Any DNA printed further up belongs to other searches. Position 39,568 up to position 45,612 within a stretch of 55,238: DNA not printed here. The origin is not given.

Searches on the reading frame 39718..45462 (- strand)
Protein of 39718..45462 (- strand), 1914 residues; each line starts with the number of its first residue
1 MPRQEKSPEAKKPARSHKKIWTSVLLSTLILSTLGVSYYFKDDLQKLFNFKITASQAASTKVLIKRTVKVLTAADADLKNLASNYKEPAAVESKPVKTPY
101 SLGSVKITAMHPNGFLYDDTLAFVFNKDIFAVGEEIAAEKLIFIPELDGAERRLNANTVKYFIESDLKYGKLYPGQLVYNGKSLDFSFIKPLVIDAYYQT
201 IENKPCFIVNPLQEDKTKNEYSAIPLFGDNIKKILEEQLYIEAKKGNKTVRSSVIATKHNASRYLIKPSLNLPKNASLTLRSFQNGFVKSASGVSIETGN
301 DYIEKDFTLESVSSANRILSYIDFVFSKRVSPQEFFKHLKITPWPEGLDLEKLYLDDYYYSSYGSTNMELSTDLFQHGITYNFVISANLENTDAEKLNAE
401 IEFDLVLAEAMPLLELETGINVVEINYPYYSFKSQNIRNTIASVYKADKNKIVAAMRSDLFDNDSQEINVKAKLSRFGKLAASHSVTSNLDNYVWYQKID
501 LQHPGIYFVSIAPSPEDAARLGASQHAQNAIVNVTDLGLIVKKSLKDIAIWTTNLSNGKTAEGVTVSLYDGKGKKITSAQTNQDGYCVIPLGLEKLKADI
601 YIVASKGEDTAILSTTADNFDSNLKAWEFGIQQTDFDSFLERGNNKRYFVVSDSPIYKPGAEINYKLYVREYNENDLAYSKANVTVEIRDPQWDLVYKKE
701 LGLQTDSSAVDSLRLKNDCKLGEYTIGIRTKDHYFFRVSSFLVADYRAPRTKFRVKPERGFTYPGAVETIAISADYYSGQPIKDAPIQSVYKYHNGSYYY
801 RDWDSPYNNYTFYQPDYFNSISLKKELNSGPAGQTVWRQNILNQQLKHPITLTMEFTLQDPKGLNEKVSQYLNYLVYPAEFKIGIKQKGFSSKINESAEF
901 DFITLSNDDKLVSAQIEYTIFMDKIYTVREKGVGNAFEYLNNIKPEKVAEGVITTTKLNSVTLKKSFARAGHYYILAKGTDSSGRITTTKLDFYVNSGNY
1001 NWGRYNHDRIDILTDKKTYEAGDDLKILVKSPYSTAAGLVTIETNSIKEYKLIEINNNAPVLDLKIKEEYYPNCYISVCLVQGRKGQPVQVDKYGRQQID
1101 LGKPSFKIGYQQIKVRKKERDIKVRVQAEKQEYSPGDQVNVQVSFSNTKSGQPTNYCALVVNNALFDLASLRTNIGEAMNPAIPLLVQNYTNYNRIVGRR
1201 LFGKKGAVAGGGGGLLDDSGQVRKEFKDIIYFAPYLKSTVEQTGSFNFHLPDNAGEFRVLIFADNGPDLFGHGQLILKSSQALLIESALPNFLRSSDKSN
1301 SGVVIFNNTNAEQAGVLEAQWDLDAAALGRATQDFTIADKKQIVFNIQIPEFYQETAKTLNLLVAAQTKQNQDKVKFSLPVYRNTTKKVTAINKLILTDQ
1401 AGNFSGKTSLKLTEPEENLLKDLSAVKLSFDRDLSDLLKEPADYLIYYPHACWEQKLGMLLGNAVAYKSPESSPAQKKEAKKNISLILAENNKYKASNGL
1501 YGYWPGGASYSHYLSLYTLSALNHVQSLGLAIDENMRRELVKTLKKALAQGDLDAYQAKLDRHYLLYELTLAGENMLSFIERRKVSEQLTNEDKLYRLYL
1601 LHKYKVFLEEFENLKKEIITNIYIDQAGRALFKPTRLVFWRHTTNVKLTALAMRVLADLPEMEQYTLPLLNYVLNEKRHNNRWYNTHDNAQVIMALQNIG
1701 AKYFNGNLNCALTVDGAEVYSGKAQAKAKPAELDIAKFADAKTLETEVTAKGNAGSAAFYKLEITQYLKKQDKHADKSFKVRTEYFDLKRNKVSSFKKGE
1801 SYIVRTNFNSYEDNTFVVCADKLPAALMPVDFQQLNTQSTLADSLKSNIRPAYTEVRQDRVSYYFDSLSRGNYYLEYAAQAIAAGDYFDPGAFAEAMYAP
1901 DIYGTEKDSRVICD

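Call 8: search_protein_families(library=pfam, proteins=[window:39718-45462:-], max_evalue=0.01)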
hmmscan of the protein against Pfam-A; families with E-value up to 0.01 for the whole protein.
window:39718-45462:- (1914 aa): 6 families
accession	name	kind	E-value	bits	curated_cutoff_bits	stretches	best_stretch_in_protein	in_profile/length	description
PF17973.7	bMG10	-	6.1e-23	81.9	26.2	1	1779-1901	2-131/131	Bacterial Alpha-2-macroglobulin MG10 domain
PF11974.14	bMG3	-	8.3e-17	61.5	34.9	1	534-632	1-99/103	Bacterial alpha-2-macroglobulin MG3 domain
PF07703.20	A2M_BRD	-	1.4e-15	58.3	22.7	1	1010-1167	1-139/140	Alpha-2-macroglobulin bait region domain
PF01835.25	MG2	-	5.9e-13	49.4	32.8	1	648-732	2-84/96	MG2 domain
PF00207.28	A2M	-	3.7e-06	27.1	21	1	1232-1315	4-88/92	Alpha-2-macroglobulin family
PF17210.9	SdrD_B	-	0.009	16.6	29.7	0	561-627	24-90/112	SdrD B-like domain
